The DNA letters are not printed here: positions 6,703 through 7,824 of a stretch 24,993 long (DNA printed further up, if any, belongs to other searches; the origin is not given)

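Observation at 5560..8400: Recombinase-linked, lower-GC cassette pairing a HEPN (Rx4H) protein with a wHTH plus restriction-endonuclease-like protein: candidate novel mobile defense or abortive-infection module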

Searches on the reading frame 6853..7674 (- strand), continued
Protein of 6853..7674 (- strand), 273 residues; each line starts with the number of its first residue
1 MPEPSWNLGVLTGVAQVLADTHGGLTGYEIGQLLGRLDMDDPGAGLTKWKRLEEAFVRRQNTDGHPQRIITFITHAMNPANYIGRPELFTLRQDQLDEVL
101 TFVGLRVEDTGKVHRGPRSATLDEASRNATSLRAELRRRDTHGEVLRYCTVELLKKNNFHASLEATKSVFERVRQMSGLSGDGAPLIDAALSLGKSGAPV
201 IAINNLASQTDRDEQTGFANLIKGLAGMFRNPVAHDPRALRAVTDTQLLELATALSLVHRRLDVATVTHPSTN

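Call 42: search_dna_similar(query=window:6853-7674:-, collection=plasmids, mode=protein, max_rows=60, rows=spread)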
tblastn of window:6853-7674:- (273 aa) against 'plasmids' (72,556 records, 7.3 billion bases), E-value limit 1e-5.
Records with a match: 111; places in all: 114; records where one place covers at least 80% of the query: 90.
Best place of each record, by identity: 80-90% 3; <60% 108.
By first word of the organism name: Klebsiella 23; Agrobacterium 15; Acinetobacter 12; Raoultella 6; Rhodococcus 6; Cupriavidus 6; Leptospira 5; Streptomyces 3; Salmonella 3; Shewanella 3; and 21 more.
By predicted mobility (MOB-suite, as given by PLSDB): conjugative 55; non-mobilizable 36; mobilizable 20.
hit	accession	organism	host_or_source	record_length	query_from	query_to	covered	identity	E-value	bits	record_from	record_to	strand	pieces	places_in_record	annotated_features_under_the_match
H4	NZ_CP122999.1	Mycolicibacterium aubagnense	wall sediment of Poderosa mine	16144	1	271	99%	88.9%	5e-158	493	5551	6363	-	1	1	TIGR02391 family protein | recombinase family protein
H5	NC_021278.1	Mycobacteroides abscessus subsp. bolletii 50594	-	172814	1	267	98%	87.3%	6e-154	481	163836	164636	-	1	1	TIGR02391 family protein | recombinase family protein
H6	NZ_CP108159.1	Streptomyces sp. NBC_00161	-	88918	6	267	96%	53.1%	2e-74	253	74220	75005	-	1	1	TIGR02391 family protein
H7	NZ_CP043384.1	Enterobacter hormaechei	Homo sapiens,pure culture,blood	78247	4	263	95%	44.6%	2e-62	219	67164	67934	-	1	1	TIGR02391 family protein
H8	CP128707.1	Klebsiella pneumoniae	Homo sapiens,blood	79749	4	263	95%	44.6%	2e-62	219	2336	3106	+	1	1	TIGR02391 family protein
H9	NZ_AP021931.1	Klebsiella pneumoniae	-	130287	4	263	95%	44.6%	2e-62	219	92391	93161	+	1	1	TIGR02391 family protein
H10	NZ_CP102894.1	Klebsiella quasipneumoniae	animal,mixed culture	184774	4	263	95%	44.6%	2e-62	219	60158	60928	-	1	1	TIGR02391 family protein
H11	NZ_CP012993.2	Klebsiella pneumoniae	Homo sapiens,blood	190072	4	263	95%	44.6%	2e-62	219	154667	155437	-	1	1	TIGR02391 family protein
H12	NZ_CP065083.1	Salmonella enterica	Homo sapiens,cell culture,stool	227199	4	263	95%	44.6%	2e-62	219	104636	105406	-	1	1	TIGR02391 family protein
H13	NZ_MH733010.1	Klebsiella pneumoniae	-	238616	4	263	95%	44.6%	2e-62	219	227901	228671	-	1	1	TIGR02391 family protein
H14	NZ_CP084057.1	Escherichia coli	Procambarus clarkii,cell culture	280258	4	263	95%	44.6%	2e-62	219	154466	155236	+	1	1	TIGR02391 family protein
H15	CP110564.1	Klebsiella pneumoniae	Homo sapiens,wound swab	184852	10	263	93%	45.3%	3e-62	218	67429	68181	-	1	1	TIGR02391 family protein | IS3-like element ISEc52 family transposase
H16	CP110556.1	Klebsiella pneumoniae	Homo sapiens,urine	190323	10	263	93%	45.3%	3e-62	218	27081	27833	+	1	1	TIGR02391 family protein | IS3-like element ISEc52 family transposase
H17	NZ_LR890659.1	Serratia marcescens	Homo sapiens,rectal swab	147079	4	263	95%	44.2%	4e-62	218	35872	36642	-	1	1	TIGR02391 family protein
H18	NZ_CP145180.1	Raoultella ornithinolytica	Hospital waste water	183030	4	263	95%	44.2%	4e-62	218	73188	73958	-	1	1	TIGR02391 family protein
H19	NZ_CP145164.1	Raoultella ornithinolytica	-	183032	4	263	95%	44.2%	4e-62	218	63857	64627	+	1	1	TIGR02391 family protein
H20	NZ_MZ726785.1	Raoultella ornithinolytica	-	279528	4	263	95%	44.2%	4e-62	218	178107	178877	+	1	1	TIGR02391 family protein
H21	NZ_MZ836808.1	Klebsiella pneumoniae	-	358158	4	263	95%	44.2%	4e-62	218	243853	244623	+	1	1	TIGR02391 family protein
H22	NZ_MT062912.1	Raoultella ornithinolytica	-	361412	4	263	95%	44.2%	4e-62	218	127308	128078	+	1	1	TIGR02391 family protein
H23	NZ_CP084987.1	Klebsiella pneumoniae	Homo sapiens,blood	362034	4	263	95%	44.2%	4e-62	218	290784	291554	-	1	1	TIGR02391 family protein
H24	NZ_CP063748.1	Klebsiella pneumoniae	Homo sapiens,sputum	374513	4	263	95%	44.2%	4e-62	218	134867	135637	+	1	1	TIGR02391 family protein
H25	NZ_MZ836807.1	Klebsiella oxytoca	-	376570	4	263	95%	44.2%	4e-62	218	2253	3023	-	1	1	TIGR02391 family protein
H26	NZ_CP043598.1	Klebsiella pneumoniae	Homo sapiens,culture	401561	4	263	95%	44.2%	4e-62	218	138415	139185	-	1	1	TIGR02391 family protein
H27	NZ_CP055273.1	Agrobacterium vitis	Vitis vinifera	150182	11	265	93%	45.1%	2e-56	202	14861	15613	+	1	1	TIGR02391 family protein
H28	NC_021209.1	Sinorhizobium sp. M14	microbial mats from Zloty Stok gold mine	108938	11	265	93%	44.7%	7e-56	200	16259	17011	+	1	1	TIGR02391 family protein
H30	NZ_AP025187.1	Rhodococcus sp. RDE2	-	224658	4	267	97%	42.6%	1e-53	194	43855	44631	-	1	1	TIGR02391 family protein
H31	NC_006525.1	Cupriavidus metallidurans CH34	-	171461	11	267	94%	43.6%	5e-56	200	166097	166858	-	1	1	TIGR02391 family protein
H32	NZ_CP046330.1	Cupriavidus metallidurans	sedimentation pond in a zinc factory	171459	11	267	94%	43.6%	5e-56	200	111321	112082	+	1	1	TIGR02391 family protein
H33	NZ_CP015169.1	Acetobacter ascendens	single cell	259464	11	267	94%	43.2%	4e-57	204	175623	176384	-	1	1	TIGR02391 family protein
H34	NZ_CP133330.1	Rhodococcus sp. DN22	-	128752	2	272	99%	40.8%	8e-51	185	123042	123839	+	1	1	TIGR02391 family protein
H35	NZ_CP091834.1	Shewanella xiamenensis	hospital wastewater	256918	3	266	97%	41.7%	6e-59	209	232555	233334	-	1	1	TIGR02391 family protein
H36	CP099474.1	Roseomonas mucosa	Human skin,single cell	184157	11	267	94%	42.5%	3e-54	196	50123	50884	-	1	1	TIGR02391 family protein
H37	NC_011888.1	Methylobacterium nodulans ORS 2060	-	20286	1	265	97%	41.1%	7e-54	194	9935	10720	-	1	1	TIGR02391 family protein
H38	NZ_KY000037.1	Agrobacterium sp.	-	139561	11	267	94%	42.4%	2e-52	190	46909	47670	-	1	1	TIGR02391 family protein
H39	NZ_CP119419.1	Agrobacterium fabrum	-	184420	11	267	94%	42.4%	2e-52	190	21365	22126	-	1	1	TIGR02391 family protein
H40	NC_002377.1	Agrobacterium tumefaciens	-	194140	11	267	94%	42.4%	2e-52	190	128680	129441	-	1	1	TIGR02391 family protein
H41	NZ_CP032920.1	Agrobacterium tumefaciens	-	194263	11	267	94%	42.4%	2e-52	190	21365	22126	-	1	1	TIGR02391 family protein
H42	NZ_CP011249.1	Agrobacterium tumefaciens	Achillea ptarmica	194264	11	267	94%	42.4%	2e-52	190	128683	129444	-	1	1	TIGR02391 family protein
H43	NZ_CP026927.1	Agrobacterium tumefaciens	Medicago sativa,from a crown gall tumor ...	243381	11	267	94%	42.4%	2e-52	190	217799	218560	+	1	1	TIGR02391 family protein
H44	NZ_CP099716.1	Dietzia kunjamensis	cell culture,water from a container for ...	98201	24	267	89%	43.5%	2e-53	193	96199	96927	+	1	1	TIGR02391 family protein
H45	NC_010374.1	Methylobacterium sp. 4-46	-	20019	1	265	97%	39.6%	8e-52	188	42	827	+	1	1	TIGR02391 family protein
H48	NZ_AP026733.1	Shewanella xiamenensis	-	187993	7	265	95%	37.7%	5e-53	192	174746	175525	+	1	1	TIGR02391 family protein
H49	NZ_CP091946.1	Leptospira noguchii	Bos taurus,Cell culture,urine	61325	9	263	93%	38.0%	1e-54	196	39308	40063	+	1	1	TIGR02391 family protein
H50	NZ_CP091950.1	Leptospira noguchii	Bos taurus,Cell culture,urine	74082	9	263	93%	38.0%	1e-54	196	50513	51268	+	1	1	TIGR02391 family protein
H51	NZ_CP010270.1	Paenibacillus polymyxa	-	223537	6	266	96%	36.8%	3e-52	189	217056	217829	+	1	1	TIGR02391 family protein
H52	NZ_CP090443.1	Rhodococcus sp. DMF-1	pure culture,surface marine water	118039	6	265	95%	36.5%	1e-39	153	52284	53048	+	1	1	TIGR02391 family protein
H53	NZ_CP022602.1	Ochrobactrum quorumnocens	cell culture,rhizosphere of potato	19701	82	267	68%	43.0%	2e-38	149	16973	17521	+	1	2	TIGR02391 family protein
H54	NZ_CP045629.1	Roseibium aggregatum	-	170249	80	266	68%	42.2%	2e-36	144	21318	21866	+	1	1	TIGR02391 family protein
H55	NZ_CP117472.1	Sphingobium sp. YC-XJ3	whole organism,Contaminated soil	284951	11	191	66%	40.9%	6e-33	134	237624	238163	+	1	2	TIGR02391 family protein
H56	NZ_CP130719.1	Streptomyces sp. NBC_01334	-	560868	182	268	32%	54.0%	2e-11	71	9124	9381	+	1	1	TIGR02391 family protein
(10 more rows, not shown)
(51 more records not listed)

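Call 43: get_annotated_region(hit=H4, flank=6000)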
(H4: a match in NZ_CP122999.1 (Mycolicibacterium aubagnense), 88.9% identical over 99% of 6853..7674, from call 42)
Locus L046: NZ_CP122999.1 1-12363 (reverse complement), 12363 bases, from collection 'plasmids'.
description: Mycolicibacterium aubagnense strain HPB1.1 plasmid unnamed3, complete sequence
organism: Mycolicibacterium aubagnense (NCBI taxid 319707)
taxonomy: Bacteria; Actinomycetota; Actinomycetes; Mycobacteriales; Mycobacteriaceae; Mycolicibacterium; Mycolicibacterium aubagnense
host: -; source: wall sediment of Poderosa mine; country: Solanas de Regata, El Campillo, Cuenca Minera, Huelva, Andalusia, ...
typing (MOB-suite, as given by PLSDB): mobilizable; relaxase MOBF
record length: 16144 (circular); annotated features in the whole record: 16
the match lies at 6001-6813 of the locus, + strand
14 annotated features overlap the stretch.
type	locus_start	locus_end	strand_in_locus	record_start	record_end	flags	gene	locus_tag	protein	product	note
CDS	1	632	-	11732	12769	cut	-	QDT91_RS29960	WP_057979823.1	phosphonate dehydrogenase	-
CDS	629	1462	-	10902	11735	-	phnE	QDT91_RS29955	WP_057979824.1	phosphonate ABC transporter, permease protein PhnE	GO:0015716 - organic phosphonate transport [Evidence IEA]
CDS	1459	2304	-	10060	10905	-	phnD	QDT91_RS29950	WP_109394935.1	phosphate/phosphite/phosphonate ABC transporter substrate-binding protein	-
CDS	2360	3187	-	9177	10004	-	phnC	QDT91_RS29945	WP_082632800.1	phosphonate ABC transporter ATP-binding protein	GO:0015716 - organic phosphonate transport [Evidence IEA]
CDS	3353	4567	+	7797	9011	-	-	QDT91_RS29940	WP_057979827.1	alpha-D-ribose 1-methylphosphonate 5-triphosphate diphosphatase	GO:0019700 - organic phosphonate catabolic process [Evidence IEA]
CDS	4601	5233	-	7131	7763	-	-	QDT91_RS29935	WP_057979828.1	transposase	-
CDS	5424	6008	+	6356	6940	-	-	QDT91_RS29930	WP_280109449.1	recombinase family protein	GO:0006310 - DNA recombination [Evidence IEA]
CDS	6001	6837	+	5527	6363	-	-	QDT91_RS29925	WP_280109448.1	TIGR02391 family protein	-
CDS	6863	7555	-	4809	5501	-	-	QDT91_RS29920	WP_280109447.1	hypothetical protein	-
CDS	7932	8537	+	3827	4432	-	-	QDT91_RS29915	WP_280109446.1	ParA family protein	-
CDS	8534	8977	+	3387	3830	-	-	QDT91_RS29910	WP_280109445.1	hypothetical protein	-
CDS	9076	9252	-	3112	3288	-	-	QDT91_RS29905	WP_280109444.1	hypothetical protein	-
CDS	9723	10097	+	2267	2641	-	-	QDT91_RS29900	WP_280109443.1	hypothetical protein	-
CDS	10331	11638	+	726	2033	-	-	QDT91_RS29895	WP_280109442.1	rep protein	-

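Call 44: get_annotated_region(hit=H14, flank=5000)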
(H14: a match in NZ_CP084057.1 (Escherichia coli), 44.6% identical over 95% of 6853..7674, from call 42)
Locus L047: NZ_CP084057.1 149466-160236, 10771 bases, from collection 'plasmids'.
description: Escherichia coli strain X14-3 plasmid pX14-3-NDM, complete sequence
organism: Escherichia coli (NCBI taxid 562)
taxonomy: Bacteria; Pseudomonadota; Gammaproteobacteria; Enterobacterales; Enterobacteriaceae; Escherichia; Escherichia coli
host: -; source: Procambarus clarkii,cell culture; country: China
typing (MOB-suite, as given by PLSDB): conjugative; replicon IncFIA; relaxase MOBH; mating-pair formation MPF_F
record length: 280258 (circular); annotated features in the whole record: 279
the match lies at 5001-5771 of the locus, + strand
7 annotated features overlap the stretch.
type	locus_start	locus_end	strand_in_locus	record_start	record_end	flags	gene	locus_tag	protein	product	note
CDS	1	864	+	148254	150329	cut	brxL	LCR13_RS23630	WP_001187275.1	protease Lon-related BREX system protein BrxL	GO:0008150 - biological_process [Evidence IEA]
CDS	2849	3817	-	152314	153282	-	-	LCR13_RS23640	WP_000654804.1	IS5-like element IS903B family transposase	GO:0006313 - DNA transposition [Evidence IEA]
CDS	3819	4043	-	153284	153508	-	-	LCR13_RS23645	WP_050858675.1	hypothetical protein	-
CDS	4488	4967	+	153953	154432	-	-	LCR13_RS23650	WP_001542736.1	hypothetical protein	-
CDS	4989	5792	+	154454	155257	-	-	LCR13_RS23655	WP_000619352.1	TIGR02391 family protein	-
CDS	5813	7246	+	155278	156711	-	-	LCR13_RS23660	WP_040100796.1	restriction endonuclease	GO:0009307 - DNA restriction-modification system [Evidence IEA]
CDS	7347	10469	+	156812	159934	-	-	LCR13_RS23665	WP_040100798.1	hypothetical protein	-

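Call 45: get_annotated_region(hit=H40, flank=5000)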
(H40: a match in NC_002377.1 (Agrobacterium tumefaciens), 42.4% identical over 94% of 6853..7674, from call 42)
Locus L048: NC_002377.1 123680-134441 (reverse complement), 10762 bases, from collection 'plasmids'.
description: Agrobacterium tumefaciens plasmid Ti, complete sequence
organism: Agrobacterium tumefaciens (NCBI taxid 358)
taxonomy: Bacteria; Pseudomonadota; Alphaproteobacteria; Hyphomicrobiales; Rhizobiaceae; Agrobacterium; Agrobacterium tumefaciens
host: -; source: -; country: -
typing (MOB-suite, as given by PLSDB): conjugative; replicon rep_cluster_352; relaxase MOBP,MOBQ; mating-pair formation MPF_T
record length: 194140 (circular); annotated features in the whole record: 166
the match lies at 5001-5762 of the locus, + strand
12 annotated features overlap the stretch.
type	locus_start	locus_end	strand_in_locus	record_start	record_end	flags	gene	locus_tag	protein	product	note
CDS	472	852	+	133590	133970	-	-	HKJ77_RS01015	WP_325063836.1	type IV toxin-antitoxin system AbiEi family antitoxin domain-containing protein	-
CDS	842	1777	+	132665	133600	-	-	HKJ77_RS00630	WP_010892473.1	nucleotidyl transferase AbiEii/AbiGii toxin family protein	-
CDS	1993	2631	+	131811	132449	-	-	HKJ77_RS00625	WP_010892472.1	hypothetical protein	-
CDS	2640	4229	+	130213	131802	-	-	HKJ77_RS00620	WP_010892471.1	type I restriction endonuclease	GO:0006304 - DNA modification [Evidence IEA]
CDS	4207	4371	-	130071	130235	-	-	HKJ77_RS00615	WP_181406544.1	hypothetical protein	-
CDS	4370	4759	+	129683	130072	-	-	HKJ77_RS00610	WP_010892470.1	hypothetical protein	-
CDS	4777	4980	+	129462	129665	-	-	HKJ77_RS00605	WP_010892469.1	hypothetical protein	-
CDS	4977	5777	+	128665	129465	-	-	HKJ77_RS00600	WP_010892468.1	TIGR02391 family protein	-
CDS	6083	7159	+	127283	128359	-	-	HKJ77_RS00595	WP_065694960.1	ABC-three component system protein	-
CDS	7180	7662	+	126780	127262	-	-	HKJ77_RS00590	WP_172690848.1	three component ABC system middle component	-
CDS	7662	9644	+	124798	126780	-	-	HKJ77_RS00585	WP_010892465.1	DUF3732 domain-containing protein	-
CDS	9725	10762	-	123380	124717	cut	-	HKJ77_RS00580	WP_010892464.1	hypothetical protein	-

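Call 46: search_protein_families(library=padloc, proteins=[L047:4488-4967:+, L047:4989-5792:+, L047:5813-7246:+, L047:7347-10469:+, L046:6863-7555:-], max_evalue=0.01)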
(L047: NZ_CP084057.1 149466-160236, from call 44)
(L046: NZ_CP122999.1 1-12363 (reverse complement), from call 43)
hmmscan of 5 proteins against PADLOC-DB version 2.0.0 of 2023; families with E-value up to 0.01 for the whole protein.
L047:4488-4967:+ (159 aa): 1 family
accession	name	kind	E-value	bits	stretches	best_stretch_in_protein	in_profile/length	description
PDLC03986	PD-Lambda-3_A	-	2.3e-100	331.1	1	1-159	1-159/159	-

L047:4989-5792:+ (267 aa): 3 families
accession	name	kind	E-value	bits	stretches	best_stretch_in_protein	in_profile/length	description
PDLC03987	PD-Lambda-3_B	-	1.2e-179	593.3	1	1-266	1-266/270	-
PDLC03988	PD-Lambda-3_B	-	3.1e-149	492.4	1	1-218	1-218/222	-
PDLC02412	Aga_HEPN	-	1.6e-15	55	1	140-255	252-368/382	Class II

L047:5813-7246:+ (477 aa): 0 families

L047:7347-10469:+ (1040 aa): 0 families

L046:6863-7555:- (230 aa): 2 families
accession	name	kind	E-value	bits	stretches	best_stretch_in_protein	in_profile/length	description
PDLC04038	PD-T4-5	-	1.8e-15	55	1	11-180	12-205/309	-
PDLC02344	AbiD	-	3.4e-06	25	1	44-185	74-211/277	AbiD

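Call 47: search_protein_families(library=pfam, proteins=[L047:4488-4967:+, L047:4989-5792:+, L047:5813-7246:+, L047:7347-10469:+, L046:6863-7555:-], max_evalue=0.01)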
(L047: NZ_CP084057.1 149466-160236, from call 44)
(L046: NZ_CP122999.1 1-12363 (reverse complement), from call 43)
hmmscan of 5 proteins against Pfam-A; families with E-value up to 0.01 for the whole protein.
L047:4488-4967:+ (159 aa): 0 families

L047:4989-5792:+ (267 aa): 1 family
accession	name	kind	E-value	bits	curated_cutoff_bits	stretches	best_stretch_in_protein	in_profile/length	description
PF09509.15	Hypoth_Ymh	-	1.6e-44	151.1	25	1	140-260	1-119/119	Protein of unknown function (Hypoth_ymh)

L047:5813-7246:+ (477 aa): 2 families
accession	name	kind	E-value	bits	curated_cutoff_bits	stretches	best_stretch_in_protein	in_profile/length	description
PF04471.18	Mrr_cat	-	2.6e-11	44.1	21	1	5-109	5-106/115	Restriction endonuclease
PF16819.11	DUF5074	-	1.6e-08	34.5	27.2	1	198-285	140-226/353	Domain of unknown function (DUF5074)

L047:7347-10469:+ (1040 aa): 1 family
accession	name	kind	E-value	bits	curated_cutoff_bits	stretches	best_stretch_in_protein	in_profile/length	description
PF25199.1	nSTAND_NTPase5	-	0.0064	16.8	34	0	241-302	39-106/145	Novel STAND NTPase 5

L046:6863-7555:- (230 aa): 1 family
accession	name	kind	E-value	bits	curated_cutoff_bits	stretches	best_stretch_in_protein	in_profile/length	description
PF07751.16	Abi_2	-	0.0006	20.6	25.6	0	158-180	161-183/184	Abi-like protein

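Call 62: get_annotated_region(hit=H6, flank=4000)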
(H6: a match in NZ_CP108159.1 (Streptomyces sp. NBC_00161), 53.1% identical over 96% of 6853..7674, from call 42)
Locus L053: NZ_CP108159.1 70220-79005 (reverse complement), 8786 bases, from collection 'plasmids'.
description: Streptomyces sp. NBC_00161 plasmid unnamed3, complete sequence
organism: Streptomyces sp. NBC_00161 (NCBI taxid 2975671)
taxonomy: Bacteria; Actinomycetota; Actinomycetes; Kitasatosporales; Streptomycetaceae; Streptomyces; Streptomyces sp. NBC 00161
host: -; source: -; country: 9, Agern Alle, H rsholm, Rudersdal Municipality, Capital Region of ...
typing (MOB-suite, as given by PLSDB): non-mobilizable
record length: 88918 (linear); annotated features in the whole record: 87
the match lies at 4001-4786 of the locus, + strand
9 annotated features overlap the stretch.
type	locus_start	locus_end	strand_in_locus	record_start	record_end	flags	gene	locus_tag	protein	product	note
CDS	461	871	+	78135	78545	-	-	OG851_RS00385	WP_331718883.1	CAP domain-containing protein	-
CDS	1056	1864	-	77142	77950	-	-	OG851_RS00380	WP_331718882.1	IS5 family transposase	-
CDS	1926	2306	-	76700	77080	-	-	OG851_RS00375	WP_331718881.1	hypothetical protein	-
CDS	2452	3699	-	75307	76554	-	-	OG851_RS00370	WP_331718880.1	hypothetical protein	-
CDS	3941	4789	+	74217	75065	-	-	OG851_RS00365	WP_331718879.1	TIGR02391 family protein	-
CDS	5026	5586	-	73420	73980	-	-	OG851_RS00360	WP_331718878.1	hypothetical protein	-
CDS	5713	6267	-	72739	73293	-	-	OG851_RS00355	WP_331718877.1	XRE family transcriptional regulator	-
CDS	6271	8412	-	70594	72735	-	-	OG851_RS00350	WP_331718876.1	helix-turn-helix domain-containing protein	-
CDS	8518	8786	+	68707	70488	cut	-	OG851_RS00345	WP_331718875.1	zeta toxin family protein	-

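Call 63: get_annotated_region(hit=H30, flank=4000)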
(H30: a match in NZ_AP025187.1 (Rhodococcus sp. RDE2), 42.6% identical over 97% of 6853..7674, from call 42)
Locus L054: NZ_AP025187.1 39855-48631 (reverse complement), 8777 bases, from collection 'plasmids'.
description: Rhodococcus sp. RDE2 plasmid pRDE01, complete sequence
organism: Rhodococcus sp. RDE2 (NCBI taxid 2885078)
taxonomy: Bacteria; Actinomycetota; Actinomycetes; Mycobacteriales; Nocardiaceae; Rhodococcus; Rhodococcus sp. RDE2
host: -; source: -; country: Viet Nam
typing (MOB-suite, as given by PLSDB): non-mobilizable
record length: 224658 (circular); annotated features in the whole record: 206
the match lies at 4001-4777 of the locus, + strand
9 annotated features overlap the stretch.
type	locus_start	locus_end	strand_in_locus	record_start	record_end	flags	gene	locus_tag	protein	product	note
CDS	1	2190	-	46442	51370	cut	-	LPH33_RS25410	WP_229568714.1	DEAD/DEAH box helicase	-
CDS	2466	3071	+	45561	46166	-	-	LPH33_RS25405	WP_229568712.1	helix-turn-helix domain-containing protein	-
CDS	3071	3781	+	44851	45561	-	-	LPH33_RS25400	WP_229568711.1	RES family NAD+ phosphorylase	-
CDS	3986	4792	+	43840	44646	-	-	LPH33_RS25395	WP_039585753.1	TIGR02391 family protein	-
CDS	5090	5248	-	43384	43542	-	-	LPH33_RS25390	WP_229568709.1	hypothetical protein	-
CDS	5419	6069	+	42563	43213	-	-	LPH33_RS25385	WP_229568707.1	ABC transporter ATP-binding protein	-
CDS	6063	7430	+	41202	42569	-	-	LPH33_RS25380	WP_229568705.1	DUF6297 family protein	-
CDS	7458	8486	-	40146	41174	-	-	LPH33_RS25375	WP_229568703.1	site-specific integrase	GO:0015074 - DNA integration [Evidence IEA]; GO:0006310 - DNA recombination [Evidence IEA]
CDS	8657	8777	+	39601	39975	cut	-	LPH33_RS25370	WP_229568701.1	hypothetical protein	-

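Call 64: get_annotated_region(hit=H31, flank=4000)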
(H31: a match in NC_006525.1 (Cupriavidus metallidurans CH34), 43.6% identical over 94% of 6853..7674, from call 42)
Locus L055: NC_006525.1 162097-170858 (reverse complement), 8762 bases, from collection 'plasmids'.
description: Cupriavidus metallidurans CH34 plasmid pMOL28, complete sequence
organism: Cupriavidus metallidurans CH34 (NCBI taxid 266264)
taxonomy: Bacteria; Pseudomonadota; Betaproteobacteria; Burkholderiales; Burkholderiaceae; Cupriavidus; Cupriavidus metallidurans; Cupriavidus metallidurans CH34
host: -; source: -; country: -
typing (MOB-suite, as given by PLSDB): conjugative; replicon rep_cluster_591; relaxase MOBH; mating-pair formation MPF_T
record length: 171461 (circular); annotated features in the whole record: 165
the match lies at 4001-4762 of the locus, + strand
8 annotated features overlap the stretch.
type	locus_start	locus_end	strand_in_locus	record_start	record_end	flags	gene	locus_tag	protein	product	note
CDS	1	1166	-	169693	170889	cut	-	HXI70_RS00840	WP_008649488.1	site-specific integrase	GO:0015074 - DNA integration [Evidence IEA]; GO:0006310 - DNA recombination [Evidence IEA]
CDS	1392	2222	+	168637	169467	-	-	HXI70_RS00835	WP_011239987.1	hypothetical protein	-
CDS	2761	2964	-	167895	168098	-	-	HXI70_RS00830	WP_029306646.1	hypothetical protein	-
CDS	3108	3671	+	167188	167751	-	-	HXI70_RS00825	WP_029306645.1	hypothetical protein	-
CDS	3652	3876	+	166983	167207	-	-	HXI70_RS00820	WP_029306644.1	hypothetical protein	-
CDS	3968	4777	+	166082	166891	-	-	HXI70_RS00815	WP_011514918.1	TIGR02391 family protein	-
CDS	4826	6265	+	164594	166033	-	-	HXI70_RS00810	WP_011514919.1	Shedu immune nuclease family protein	-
CDS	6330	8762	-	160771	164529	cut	-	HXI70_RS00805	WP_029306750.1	SIR2 family protein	-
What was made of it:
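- PD-λ-3 and Cupriavidus pMOL28 also place a nuclease next to a Ymh HEPN (calls 44, 64). Cupriavidus pMOL28 has a Ymh gene followed by a Shedu nuclease (call 64).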
